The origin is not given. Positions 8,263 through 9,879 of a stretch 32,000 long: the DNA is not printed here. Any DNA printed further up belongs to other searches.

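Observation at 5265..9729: Uncharacterised three-gene operon: membrane protein / leaderless SH3b-S1 protease / secreted beta-barrel protein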

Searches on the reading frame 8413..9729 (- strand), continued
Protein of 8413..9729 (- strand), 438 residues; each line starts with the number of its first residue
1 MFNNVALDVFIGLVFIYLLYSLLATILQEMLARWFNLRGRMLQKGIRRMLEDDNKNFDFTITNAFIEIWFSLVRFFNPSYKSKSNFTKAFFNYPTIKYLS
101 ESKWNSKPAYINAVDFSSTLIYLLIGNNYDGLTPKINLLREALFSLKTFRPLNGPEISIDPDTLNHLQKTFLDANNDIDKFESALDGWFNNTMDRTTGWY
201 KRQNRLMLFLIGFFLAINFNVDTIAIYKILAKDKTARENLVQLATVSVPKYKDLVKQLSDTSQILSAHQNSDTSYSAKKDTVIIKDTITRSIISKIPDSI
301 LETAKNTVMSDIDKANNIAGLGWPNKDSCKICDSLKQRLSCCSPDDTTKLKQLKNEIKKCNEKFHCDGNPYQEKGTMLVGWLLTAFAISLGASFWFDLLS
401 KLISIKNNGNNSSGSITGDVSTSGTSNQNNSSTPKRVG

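Call 43: fold_search(model_id=the predicted structure, library=pdb)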
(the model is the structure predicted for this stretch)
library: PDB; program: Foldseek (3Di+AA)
matches with E <= 10: 97; with E <= 0.001: 0
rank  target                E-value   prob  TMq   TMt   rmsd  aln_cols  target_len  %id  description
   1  9bd6_A                3.9e-01  0.09  0.11  0.09  29.2       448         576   11  PaMsbA in an occluded, outward conformation (released 2025-09-03)
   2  9m0s                  8.1e-01  0.06  0.12  0.13  24.6       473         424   13  Acetyl-CoA-bound SLC33A1 in a cytoplasm-facing conformation (released 2025-04-23)
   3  6gs4_A                1.9e+00  0.06  0.14  0.13  24.1       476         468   13  Crystal structure of peptide transporter DtpA-nanobody in complex with valganciclovir (released 2019-01-30)
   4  6x13                  1.9e+00  0.02  0.09  0.09  27.5       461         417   11  Inward-facing sodium-bound state of the glutamate transporter homologue GltPh (released 2020-11-18)
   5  3o1i_A                2.0e+00  0.06  0.11  0.14  31.5       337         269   12  Crystal Structure of the TorS sensor domain - TorT complex in the absence of ligand (released 2011-12-21)
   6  9mun                  2.0e+00  0.03  0.11  0.11  23.2       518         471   11  Structure of Human SLC33A1 in complex with oxidized glutathione (released 2026-02-25)
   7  5oxp                  2.0e+00  0.02  0.09  0.09  29.0       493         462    8  PepTSt in occluded conformation with phosphate ion bound (released 2018-02-21)
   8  8t46_B                2.1e+00  0.04  0.10  0.09  29.0       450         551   10  Transporter associated with antigen processing (TAP) in the apo state (released 2024-06-12)
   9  8otz_BQ               2.3e+00  0.06  0.15  0.17  46.8       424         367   11  48-nm repeat of the native axonemal doublet microtubule from bovine sperm (released 2023-11-22)
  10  4s0f_A                2.3e+00  0.03  0.10  0.08  28.1       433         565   10  Crystal structure of the peptidase-containing ABC transporter PCAT1 E648Q mutant complexed with ATPgS in an occluded c (released 2015-07-22)
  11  8jbd_A                2.4e+00  0.03  0.10  0.13  21.9       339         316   11  Crystal structure of Adenylosuccinate lyase from Thermus thermophilus HB8, TtPurB (released 2023-11-15)
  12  6nf6_A                2.4e+00  0.03  0.11  0.11  26.8       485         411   11  Structure of chicken Otop3 in nanodiscs (released 2019-06-05)
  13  9jbs                  2.8e+00  0.03  0.10  0.11  26.7       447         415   11  Structure of LAT4 in the apo state (released 2026-03-11)
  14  8otz_BR               2.9e+00  0.04  0.14  0.14  47.0       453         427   10  48-nm repeat of the native axonemal doublet microtubule from bovine sperm (released 2023-11-22)
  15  8rd2_B                2.9e+00  0.02  0.11  0.11  29.7       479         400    7  Trypanosoma brucei Invariant Surface Glycoprotein 75 (ISG75) (released 2024-02-14)
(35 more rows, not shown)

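Call 51: search_protein_families(library=padloc, alignment_id=A5, max_evalue=0.00001)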
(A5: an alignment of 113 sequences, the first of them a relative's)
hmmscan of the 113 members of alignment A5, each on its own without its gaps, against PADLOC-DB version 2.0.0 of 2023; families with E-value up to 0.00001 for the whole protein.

A. member 1, L001:6882-7790:- (302 aa): 0 families

B. families by the number of members that match (of 113 scanned): 94 families (the first 25 are shown)
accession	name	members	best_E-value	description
PDLC04135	mad3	2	7.5e-30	mads_3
PDLC04140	mad8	2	5e-12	mads_8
PDLC02980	AriA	2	7.5e-10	-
PDLC02914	ATPase-Toprim_I-B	2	1.5e-08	-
PDLC01995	RtcR_PspF2--CARF_AAA_HTH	1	3e-98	-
PDLC00758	Effector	1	8.7e-67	Phospholipase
PDLC00757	Effector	1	5.3e-63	Phospholipase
PDLC01993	RtcR--CARF_AAA_HTH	1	1.1e-43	-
PDLC01994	RtcR_PspF1--CARF_AAA_HTH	1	1.2e-43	-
PDLC03928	PsyrT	1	5.7e-28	-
PDLC02503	BrxHI|BrxHII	1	1.1e-24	BrxHI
PDLC02870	DpdF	1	7.9e-24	DpdF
PDLC02864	DpdF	1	2.7e-23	DpdF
PDLC02861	DpdF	1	5e-22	DpdF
PDLC00755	Effector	1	5.4e-22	Phospholipase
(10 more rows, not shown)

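Call 52: search_protein_families(library=pfam, alignment_id=A5, max_evalue=0.00001)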
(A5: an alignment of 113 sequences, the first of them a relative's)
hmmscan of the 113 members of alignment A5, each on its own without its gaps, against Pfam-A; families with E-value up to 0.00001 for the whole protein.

A. member 1, L001:6882-7790:- (302 aa): 1 family
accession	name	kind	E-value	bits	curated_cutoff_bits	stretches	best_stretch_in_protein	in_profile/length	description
PF12706.13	Lactamase_B_2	-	1e-11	45.3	27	1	34-154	4-134/200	Beta-lactamase superfamily domain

B. families by the number of members that match (of 113 scanned): 117 families (the first 25 are shown)
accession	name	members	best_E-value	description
PF00072.30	Response_reg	5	1.4e-52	Response regulator receiver domain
PF12706.13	Lactamase_B_2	3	1.7e-36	Beta-lactamase superfamily domain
PF01734.28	Patatin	3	1.2e-23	Patatin-like phospholipase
PF01261.30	AP_endonuc_2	3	2.3e-19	Xylose isomerase-like TIM barrel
PF01471.23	PG_binding_1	2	2.3e-33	Putative peptidoglycan binding domain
PF03235.19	GmrSD_N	2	3.6e-33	GmrSD restriction endonuclease, N-terminal domain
PF00005.33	ABC_tran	2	1.9e-32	ABC transporter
PF13483.12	Lactamase_B_3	2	7.7e-13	Beta-lactamase superfamily domain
PF13304.12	AAA_21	2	9.9e-10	AAA domain, putative AbiEii toxin, Type IV TA system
PF05257.22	CHAP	2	4.3e-09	CHAP domain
PF00012.26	HSP70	1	9.2e-268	Hsp70 protein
PF09423.15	PhoD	1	1.4e-107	PhoD-like phosphatase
PF10566.15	Glyco_hydro_97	1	7.7e-107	Glycoside hydrolase 97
PF01808.24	AICARFT_IMPCHas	1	3.3e-99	AICARFT/IMPCHase bienzyme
PF01120.23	Alpha_L_fucos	1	5.9e-96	Alpha-L-fucosidase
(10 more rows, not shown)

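Call 63: search_dna_similar(query=window:8413-9729:-, collection=phages, mode=protein, max_evalue=0.001, max_rows=20)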
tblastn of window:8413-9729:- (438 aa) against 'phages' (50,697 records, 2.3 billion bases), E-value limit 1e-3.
No match.

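Call 64: find_related_loci(query=A1, collection=viral_contigs, flank=8000)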
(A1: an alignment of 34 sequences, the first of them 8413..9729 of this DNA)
Query A1 (438 aa) in viral_contigs; peptide patterns used: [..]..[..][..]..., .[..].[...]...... (x = any residue, [..] = any of these).
49 stretches matched a pattern; 2 encode a relative of the query (tblastn E <= 1e-3); 2 distinct loci.
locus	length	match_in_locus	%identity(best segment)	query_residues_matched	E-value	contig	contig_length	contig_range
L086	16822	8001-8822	26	4-415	8e-20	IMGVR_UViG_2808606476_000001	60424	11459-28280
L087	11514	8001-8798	41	165-409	1e-15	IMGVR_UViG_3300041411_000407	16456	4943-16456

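Call 66: fold_search(model_id=the predicted structure, library=viral)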
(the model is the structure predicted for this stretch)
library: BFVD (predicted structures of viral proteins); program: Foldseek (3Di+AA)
matches with E <= 10: 118; with E <= 0.001: 0
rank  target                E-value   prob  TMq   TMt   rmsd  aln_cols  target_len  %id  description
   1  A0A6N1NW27            2.7e-01  0.09  0.10  0.11  38.2       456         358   13  Putative ORFan [Tupanvirus deep ocean]
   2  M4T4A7                3.0e-01  0.10  0.11  0.07  29.3       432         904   10  Uncharacterized protein [Cyanophage KBS-P-1A]
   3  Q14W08                4.4e-01  0.12  0.12  0.08  32.3       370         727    9  ORF98 [Ranid herpesvirus 2]
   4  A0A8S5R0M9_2          4.6e-01  0.09  0.12  0.08  35.5       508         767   13  Chromosome segregation ATPase [Siphoviridae sp. ctyvQ1]
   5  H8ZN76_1              6.0e-01  0.07  0.13  0.08  24.3       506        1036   12  Uncharacterized protein [Synechococcus phage metaG-MbCM1]
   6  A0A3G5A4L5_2          7.1e-01  0.08  0.11  0.07  32.2       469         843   12  Uncharacterized protein [Homavirus sp.]
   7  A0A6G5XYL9            9.3e-01  0.06  0.13  0.14  25.5       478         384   10  (no name in the UniProt tables at hand)
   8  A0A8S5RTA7            9.3e-01  0.06  0.11  0.06  28.3       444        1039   12  Uncharacterized protein [Siphoviridae sp. gcode 4]
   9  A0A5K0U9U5            9.7e-01  0.14  0.12  0.17  19.5       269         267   11  Uncharacterized protein [Yasminevirus sp. GU-2018]
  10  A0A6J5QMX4            9.7e-01  0.06  0.13  0.06  26.1       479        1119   11  Uncharacterized protein [uncultured Caudovirales phage]
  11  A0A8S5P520            1.1e+00  0.05  0.10  0.09  40.9       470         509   13  Uncharacterized protein (Fragment) [Siphoviridae sp. ct58H1]
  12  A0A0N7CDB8            1.4e+00  0.06  0.11  0.11  31.9       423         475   12  Uncharacterized protein [Salmonella phage 38]
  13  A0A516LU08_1          1.6e+00  0.03  0.09  0.05  27.5       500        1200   12  (no name in the UniProt tables at hand)
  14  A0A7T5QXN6            1.7e+00  0.04  0.11  0.06  26.7       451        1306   10  Uncharacterized protein [Cronobacter phage A24]
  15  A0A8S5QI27            1.8e+00  0.07  0.14  0.06  30.3       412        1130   12  Minor tail protein [Siphoviridae sp. ctNs77]
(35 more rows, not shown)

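Call 68: search_protein_families(library=pfam, proteins=[L017:10205-11092:+, L057:9111-10100:+, L057:10186-10938:+, L073:7583-8335:+, L073:8371-9120:+, L073:5040-6041:+, L024:9406-10440:+, L072:10485-11519:+, L013:10257-11399:+, L050:10537-12045:+], max_evalue=0.01)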
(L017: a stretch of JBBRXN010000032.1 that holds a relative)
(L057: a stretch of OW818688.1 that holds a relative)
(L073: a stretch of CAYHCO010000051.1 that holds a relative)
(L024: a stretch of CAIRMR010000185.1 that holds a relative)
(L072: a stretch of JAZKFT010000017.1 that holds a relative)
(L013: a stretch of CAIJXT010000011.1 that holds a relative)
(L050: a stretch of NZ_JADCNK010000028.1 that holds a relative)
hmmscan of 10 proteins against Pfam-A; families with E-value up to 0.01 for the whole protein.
L017:10205-11092:+ (295 aa): 1 family
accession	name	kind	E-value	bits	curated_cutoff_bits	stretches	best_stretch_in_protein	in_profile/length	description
PF06314.16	ADC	-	3.8e-12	46.7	29.8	1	30-166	20-139/238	Acetoacetate decarboxylase (ADC)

L057:9111-10100:+ (329 aa): 4 families
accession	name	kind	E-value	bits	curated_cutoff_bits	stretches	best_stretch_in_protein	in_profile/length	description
PF01370.27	Epimerase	-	8.5e-18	65.1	20.9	1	4-215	2-237/240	NAD dependent epimerase/dehydratase family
PF04321.23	RmlD_sub_bind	-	1.8e-08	34.3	27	1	1-77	1-66/287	RmlD substrate binding domain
PF16363.11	GDP_Man_Dehyd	-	1.9e-07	31.3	27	1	87-248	120-278/332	GDP-mannose 4,6 dehydratase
PF13460.12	NAD_binding_10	-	0.00047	20.5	27.2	1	7-151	1-145/184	NAD(P)H-binding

L057:10186-10938:+ (250 aa): 4 families
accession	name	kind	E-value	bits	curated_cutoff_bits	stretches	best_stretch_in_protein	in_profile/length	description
PF14321.11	DUF4382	-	5.2e-31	108.1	25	1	27-162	2-136/136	Domain of unknown function (DUF4382)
PF13620.12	CarboxypepD_reg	-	3.6e-07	30.9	32.3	1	171-245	2-77/82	Carboxypeptidase regulatory-like domain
PF14686.12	fn3_3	-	1.9e-05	24.8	24.4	1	173-244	3-74/75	Polysaccharide lyase family 4, domain II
PF09430.16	EMC7_beta-sandw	-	0.00014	22.5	26.6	1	193-223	16-47/122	ER membrane protein complex subunit 7, beta-sandwich domain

L073:7583-8335:+ (250 aa): 5 families
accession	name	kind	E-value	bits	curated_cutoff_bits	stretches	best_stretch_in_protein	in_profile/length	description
PF14321.11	DUF4382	-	1.2e-33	116.7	25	1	28-162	3-136/136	Domain of unknown function (DUF4382)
PF13620.12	CarboxypepD_reg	-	1.1e-07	32.6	32.3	1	171-249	2-80/82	Carboxypeptidase regulatory-like domain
PF14686.12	fn3_3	-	0.00033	20.8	24.4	1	173-244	3-74/75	Polysaccharide lyase family 4, domain II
PF09430.16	EMC7_beta-sandw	-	0.0016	19.1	26.6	1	186-223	10-47/122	ER membrane protein complex subunit 7, beta-sandwich domain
PF13715.12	CarbopepD_reg_2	-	0.0025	18.2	32.2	1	175-221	1-50/88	CarboxypepD_reg-like domain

L073:8371-9120:+ (249 aa): 2 families
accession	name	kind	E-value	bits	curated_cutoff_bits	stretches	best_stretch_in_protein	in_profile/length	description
PF04405.19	ScdA_N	-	6.3e-21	74.2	32.5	1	25-76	4-55/56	Domain of Unknown function (DUF542)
PF01814.28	Hemerythrin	-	4.6e-19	69.6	25.3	1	99-243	5-127/127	Hemerythrin HHE cation binding domain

L073:5040-6041:+ (333 aa): 5 families
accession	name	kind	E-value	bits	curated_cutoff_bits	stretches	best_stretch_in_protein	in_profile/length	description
PF01370.27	Epimerase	-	2.2e-21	76.8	20.9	1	4-214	2-236/240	NAD dependent epimerase/dehydratase family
PF04321.23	RmlD_sub_bind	-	9.2e-10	38.5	27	1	1-77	1-66/287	RmlD substrate binding domain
PF16363.11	GDP_Man_Dehyd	-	1.2e-08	35.2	27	1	88-300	121-331/332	GDP-mannose 4,6 dehydratase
PF13460.12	NAD_binding_10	-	7.7e-06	26.3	27.2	1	7-151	1-145/184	NAD(P)H-binding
PF05368.20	NmrA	-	7.3e-05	22.9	27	0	190-253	188-252/298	NmrA-like family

L024:9406-10440:+ (344 aa): 1 family
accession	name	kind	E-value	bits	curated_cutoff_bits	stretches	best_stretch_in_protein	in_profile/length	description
PF09994.14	T6SS_Tle1-like_cat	-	6.8e-87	291.9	27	1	2-262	1-286/287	T6SS, Phospholipase effector Tle1-like, catalytic domain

L072:10485-11519:+ (344 aa): 0 families

L013:10257-11399:+ (380 aa): 0 families

L050:10537-12045:+ (502 aa): 0 families

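Call 71: find_encoding_contigs(protein=P0014, flank=10000, max_places=1)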
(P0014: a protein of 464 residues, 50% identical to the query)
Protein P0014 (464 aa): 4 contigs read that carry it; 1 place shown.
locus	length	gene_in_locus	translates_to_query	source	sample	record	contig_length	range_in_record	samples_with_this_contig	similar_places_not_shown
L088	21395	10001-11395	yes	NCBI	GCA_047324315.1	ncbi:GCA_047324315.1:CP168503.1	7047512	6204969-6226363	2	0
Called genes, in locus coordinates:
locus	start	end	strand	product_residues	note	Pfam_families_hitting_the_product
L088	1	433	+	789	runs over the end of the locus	PF07695:7TMR-DISM_7TM, PF00512:HisKA, PF02518:HATPase_c, PF00072:Response_reg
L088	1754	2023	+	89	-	PF16344:FecR_C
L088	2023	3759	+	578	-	PF13620:CarboxypepD_reg (weak), PF13715:CarbopepD_reg_2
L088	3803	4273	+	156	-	PF01042:Ribonuc_L-PSP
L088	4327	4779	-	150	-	PF00034:Cytochrom_C, PF13442:Cytochrome_CBB3 (weak)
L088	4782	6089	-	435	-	PF22807:TrAA12, PF07995:GSDH, PF22807:TrAA12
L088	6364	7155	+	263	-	-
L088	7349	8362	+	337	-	PF00356:LacI, PF00532:Peripla_BP_1, PF13407:Peripla_BP_4, PF13377:Peripla_BP_3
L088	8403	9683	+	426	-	PF00144:Beta-lactamase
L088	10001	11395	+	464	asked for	-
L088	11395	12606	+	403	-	-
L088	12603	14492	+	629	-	-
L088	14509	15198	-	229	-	PF00657:Lipase_GDSL, PF13472:Lipase_GDSL_2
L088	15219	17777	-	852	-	PF12704:MacB_PCD, PF02687:FtsX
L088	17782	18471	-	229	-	PF00005:ABC_tran, PF02463:SMC_N (weak), PF13304:AAA_21 (faint)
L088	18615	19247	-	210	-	-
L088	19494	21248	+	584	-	PF00664:ABC_membrane, PF00005:ABC_tran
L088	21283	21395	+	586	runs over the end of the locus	PF00664:ABC_membrane, PF02463:SMC_N (faint), PF00005:ABC_tran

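Call 72: find_encoding_contigs(protein=P0079, flank=10000, max_places=1)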
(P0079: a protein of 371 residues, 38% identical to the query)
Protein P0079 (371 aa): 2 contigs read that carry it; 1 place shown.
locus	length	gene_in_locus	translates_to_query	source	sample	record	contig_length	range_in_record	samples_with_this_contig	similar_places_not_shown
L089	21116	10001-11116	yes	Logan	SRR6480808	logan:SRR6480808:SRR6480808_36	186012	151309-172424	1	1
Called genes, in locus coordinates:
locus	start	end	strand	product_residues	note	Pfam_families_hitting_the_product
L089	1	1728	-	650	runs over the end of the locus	PF13175:AAA_15, PF13304:AAA_21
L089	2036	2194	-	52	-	-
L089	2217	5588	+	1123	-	PF05572:Peptidase_M43, PF20009:GEVED, PF18962:Por_Secre_tail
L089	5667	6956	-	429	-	-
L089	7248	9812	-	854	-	PF13620:CarboxypepD_reg (weak), PF13715:CarbopepD_reg_2, PF18939:DUF5686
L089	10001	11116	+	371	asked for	-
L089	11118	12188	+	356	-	-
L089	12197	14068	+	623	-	-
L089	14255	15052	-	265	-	-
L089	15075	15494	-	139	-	-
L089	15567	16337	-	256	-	PF18180:LD_cluster3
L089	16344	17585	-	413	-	PF01582:TIR (weak), PF08937:ThsB_TIR (faint), PF13676:TIR_2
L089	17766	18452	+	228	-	PF13676:TIR_2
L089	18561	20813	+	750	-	-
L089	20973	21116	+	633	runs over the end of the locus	PF07696:7TMR-DISMED2, PF07695:7TMR-DISM_7TM, PF12760:Zn_ribbon_IS1595 (faint)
